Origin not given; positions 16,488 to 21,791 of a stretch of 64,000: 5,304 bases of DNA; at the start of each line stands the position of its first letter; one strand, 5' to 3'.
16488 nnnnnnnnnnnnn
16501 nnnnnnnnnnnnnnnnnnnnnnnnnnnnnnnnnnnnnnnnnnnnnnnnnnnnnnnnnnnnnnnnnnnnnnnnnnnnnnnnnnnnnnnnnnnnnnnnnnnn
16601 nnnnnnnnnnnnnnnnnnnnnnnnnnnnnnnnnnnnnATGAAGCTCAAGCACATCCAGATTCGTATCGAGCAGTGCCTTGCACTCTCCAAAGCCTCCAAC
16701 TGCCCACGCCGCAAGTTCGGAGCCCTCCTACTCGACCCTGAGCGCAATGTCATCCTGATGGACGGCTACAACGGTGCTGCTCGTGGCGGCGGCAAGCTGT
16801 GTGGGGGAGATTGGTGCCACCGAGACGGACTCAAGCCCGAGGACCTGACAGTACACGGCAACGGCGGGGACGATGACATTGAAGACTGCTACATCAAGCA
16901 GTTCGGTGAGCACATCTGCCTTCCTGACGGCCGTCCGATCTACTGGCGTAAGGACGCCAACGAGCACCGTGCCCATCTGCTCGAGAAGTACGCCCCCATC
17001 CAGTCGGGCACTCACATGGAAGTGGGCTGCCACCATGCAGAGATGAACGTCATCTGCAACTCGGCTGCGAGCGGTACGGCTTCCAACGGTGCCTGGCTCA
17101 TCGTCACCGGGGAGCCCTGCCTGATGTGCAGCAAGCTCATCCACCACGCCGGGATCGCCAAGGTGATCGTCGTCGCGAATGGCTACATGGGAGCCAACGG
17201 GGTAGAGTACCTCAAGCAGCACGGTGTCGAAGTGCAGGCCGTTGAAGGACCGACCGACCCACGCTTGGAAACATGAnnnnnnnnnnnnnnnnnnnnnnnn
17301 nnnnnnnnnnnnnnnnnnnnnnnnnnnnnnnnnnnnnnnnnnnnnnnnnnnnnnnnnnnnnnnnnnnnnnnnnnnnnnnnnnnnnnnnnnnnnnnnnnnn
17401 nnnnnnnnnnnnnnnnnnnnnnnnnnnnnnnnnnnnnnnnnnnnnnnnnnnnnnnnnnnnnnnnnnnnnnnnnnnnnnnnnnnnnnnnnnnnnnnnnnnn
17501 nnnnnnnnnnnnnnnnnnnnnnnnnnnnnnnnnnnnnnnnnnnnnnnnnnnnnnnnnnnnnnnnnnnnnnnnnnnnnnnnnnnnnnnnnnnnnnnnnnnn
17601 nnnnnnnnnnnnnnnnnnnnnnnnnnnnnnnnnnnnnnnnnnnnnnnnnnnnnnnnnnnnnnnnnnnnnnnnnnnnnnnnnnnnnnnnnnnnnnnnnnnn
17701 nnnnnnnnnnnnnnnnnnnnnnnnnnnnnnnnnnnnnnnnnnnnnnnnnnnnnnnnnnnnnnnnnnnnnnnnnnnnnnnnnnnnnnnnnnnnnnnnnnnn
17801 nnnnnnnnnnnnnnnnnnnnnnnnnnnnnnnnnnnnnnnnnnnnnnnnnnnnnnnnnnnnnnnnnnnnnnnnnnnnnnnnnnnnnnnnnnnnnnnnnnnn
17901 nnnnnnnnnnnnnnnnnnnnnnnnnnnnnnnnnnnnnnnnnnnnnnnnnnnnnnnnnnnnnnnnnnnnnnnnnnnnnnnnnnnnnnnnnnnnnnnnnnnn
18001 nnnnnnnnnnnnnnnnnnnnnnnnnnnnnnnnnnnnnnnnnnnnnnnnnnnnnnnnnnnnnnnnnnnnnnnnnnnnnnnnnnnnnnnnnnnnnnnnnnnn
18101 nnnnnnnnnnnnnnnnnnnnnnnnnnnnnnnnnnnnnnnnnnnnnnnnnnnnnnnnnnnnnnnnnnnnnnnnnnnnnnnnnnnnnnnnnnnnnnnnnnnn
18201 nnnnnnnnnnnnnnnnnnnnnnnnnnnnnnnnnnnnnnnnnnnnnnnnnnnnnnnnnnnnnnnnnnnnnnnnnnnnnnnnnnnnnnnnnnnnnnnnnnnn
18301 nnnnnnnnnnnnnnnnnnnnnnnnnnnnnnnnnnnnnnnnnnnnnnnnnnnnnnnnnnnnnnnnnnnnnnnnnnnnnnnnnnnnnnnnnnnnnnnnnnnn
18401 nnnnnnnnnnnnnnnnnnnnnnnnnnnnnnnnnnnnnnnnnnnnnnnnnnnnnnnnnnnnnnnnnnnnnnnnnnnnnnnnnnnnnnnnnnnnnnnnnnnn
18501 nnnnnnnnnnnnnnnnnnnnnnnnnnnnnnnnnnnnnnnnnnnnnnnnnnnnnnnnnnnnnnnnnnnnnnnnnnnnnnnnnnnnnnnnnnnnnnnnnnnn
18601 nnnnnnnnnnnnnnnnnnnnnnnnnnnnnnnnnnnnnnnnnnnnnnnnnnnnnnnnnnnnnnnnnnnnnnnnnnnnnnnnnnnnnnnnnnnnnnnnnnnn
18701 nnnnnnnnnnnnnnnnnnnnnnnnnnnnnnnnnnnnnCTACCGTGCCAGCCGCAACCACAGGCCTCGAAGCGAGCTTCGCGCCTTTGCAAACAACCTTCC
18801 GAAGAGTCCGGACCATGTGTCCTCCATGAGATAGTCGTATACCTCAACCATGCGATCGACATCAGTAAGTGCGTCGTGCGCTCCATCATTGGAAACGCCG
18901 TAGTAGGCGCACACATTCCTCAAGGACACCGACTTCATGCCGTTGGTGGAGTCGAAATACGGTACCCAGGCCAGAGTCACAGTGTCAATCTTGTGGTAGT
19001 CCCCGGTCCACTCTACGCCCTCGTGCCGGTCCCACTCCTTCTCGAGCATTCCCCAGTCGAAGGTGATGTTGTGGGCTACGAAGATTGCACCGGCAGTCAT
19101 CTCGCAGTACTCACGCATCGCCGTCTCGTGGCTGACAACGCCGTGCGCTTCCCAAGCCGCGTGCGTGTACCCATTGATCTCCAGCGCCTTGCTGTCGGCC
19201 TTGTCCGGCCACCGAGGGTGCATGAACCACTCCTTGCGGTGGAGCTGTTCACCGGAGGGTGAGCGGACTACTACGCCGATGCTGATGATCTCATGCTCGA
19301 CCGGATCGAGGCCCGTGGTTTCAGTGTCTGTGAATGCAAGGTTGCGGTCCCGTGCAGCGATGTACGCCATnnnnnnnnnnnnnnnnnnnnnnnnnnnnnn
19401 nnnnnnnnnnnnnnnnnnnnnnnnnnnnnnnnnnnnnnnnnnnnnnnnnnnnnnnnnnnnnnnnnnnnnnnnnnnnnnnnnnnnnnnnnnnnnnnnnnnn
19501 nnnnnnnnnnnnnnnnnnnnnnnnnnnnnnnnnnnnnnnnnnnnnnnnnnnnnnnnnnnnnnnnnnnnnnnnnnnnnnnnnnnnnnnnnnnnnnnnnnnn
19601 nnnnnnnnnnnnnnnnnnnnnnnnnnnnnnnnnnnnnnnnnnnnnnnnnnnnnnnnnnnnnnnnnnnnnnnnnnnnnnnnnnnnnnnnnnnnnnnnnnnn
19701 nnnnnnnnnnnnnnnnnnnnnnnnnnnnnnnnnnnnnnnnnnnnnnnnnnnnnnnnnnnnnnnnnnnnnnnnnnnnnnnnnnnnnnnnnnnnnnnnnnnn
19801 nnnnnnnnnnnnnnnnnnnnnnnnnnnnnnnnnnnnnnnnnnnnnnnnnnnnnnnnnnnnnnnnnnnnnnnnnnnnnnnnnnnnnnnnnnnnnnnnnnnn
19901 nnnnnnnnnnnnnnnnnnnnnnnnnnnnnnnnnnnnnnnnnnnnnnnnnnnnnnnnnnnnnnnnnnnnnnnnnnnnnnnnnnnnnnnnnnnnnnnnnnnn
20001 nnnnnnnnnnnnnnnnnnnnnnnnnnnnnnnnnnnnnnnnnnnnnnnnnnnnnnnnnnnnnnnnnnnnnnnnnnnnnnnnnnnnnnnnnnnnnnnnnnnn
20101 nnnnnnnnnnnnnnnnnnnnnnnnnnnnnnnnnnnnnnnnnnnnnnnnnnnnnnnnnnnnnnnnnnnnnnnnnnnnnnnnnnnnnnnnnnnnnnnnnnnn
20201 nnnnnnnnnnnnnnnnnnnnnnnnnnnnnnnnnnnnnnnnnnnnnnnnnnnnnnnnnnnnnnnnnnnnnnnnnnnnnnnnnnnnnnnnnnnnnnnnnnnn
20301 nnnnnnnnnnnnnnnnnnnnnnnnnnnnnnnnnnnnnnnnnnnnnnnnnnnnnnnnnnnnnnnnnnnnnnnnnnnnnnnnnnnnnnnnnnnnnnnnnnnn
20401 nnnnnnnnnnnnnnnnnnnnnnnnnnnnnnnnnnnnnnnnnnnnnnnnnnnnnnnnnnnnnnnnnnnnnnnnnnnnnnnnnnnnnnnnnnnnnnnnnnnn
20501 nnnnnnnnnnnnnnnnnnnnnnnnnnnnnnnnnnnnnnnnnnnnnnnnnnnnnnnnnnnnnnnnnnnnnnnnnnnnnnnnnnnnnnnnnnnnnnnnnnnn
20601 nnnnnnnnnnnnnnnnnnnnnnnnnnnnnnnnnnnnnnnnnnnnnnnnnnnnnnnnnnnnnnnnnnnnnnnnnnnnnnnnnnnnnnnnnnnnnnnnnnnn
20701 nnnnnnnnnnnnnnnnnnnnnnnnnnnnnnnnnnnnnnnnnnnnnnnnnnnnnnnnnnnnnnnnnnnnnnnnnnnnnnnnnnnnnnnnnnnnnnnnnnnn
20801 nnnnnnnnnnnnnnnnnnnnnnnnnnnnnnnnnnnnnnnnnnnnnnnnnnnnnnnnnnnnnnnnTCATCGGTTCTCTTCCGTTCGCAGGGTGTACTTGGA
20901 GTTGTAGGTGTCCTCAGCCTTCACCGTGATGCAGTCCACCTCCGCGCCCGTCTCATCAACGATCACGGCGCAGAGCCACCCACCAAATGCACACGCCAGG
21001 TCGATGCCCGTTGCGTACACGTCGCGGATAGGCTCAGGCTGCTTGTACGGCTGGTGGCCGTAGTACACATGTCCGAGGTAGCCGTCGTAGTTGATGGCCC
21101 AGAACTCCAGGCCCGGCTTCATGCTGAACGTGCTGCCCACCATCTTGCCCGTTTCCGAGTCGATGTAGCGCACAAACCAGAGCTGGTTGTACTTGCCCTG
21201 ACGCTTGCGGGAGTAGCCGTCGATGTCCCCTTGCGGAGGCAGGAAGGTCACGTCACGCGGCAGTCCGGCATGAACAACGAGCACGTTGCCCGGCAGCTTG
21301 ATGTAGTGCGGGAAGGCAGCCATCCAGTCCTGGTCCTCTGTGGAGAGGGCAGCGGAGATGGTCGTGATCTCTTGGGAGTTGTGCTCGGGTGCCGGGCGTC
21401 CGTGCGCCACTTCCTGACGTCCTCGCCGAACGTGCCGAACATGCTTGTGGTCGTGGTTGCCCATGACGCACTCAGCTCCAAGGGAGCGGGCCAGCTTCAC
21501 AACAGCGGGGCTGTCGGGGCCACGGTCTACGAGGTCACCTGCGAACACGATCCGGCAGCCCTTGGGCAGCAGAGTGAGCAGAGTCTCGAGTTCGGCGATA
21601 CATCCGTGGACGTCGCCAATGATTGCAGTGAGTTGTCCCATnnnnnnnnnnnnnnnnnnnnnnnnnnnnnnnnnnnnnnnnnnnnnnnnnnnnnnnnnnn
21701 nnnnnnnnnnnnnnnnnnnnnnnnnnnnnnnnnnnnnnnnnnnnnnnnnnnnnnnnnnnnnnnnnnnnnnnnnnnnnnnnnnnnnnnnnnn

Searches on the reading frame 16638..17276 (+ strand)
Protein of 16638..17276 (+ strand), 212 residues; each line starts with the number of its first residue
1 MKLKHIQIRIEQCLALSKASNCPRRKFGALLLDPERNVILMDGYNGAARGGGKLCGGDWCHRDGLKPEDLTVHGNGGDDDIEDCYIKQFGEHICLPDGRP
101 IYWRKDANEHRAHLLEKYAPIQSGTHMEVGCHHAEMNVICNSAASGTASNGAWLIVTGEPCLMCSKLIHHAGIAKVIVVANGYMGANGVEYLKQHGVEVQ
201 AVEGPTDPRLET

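Call 95: search_protein_families(library=pfam, proteins=[window:16638-17276:+], max_evalue=0.05)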
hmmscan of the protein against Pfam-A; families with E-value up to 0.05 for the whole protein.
window:16638-17276:+ (212 aa): 4 families
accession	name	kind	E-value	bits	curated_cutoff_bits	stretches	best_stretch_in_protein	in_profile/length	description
PF00383.29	dCMP_cyt_deam_1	-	9.7e-17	61.2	25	1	11-179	9-101/102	Cytidine and deoxycytidylate deaminase zinc-binding region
PF14437.12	MafB19-deam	-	6.6e-06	26.5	27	1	131-186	50-111/142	MafB19-like deaminase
PF14439.12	Bd3614-deam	-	0.00022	21.6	38.5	1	130-174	33-80/113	Bd3614-like deaminase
PF18774.7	APOBEC4_like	-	0.043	14.2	26.7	0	128-202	31-116/131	APOBEC4-like -AID/APOBEC-deaminase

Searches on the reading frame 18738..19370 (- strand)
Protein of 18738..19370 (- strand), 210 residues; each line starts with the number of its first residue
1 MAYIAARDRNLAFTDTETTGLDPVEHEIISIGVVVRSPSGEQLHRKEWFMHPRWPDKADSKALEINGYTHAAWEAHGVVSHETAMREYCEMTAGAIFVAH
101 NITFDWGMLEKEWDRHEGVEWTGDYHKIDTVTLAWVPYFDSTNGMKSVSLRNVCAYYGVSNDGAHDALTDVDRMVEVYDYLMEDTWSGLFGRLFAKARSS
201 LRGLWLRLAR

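Call 95: search_protein_families(library=pfam, proteins=[window:18738-19370:-], max_evalue=0.05)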
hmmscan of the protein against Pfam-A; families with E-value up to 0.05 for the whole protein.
window:18738-19370:- (210 aa): 2 families
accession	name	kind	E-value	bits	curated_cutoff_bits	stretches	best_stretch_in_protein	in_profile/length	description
PF00929.31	RNase_T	-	4.8e-17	63.4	24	1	14-178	3-164/164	Exonuclease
PF13482.12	RNase_H_2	-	0.00034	21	22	1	12-52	1-40/165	RNase_H superfamily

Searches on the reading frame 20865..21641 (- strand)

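Call 25: search_protein_families(library=pfam, proteins=[window:20865-21641:-], max_evalue=0.001)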
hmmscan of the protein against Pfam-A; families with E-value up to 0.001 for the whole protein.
window:20865-21641:- (258 aa): 2 families
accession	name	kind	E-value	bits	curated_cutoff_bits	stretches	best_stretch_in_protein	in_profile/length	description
PF00149.33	Metallophos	-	2.8e-14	54.4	21.5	1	6-158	4-142/191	Calcineurin-like phosphoesterase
PF12850.12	Metallophos_2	-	4.8e-05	23.9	27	1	6-91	4-78/154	Calcineurin-like phosphoesterase superfamily domain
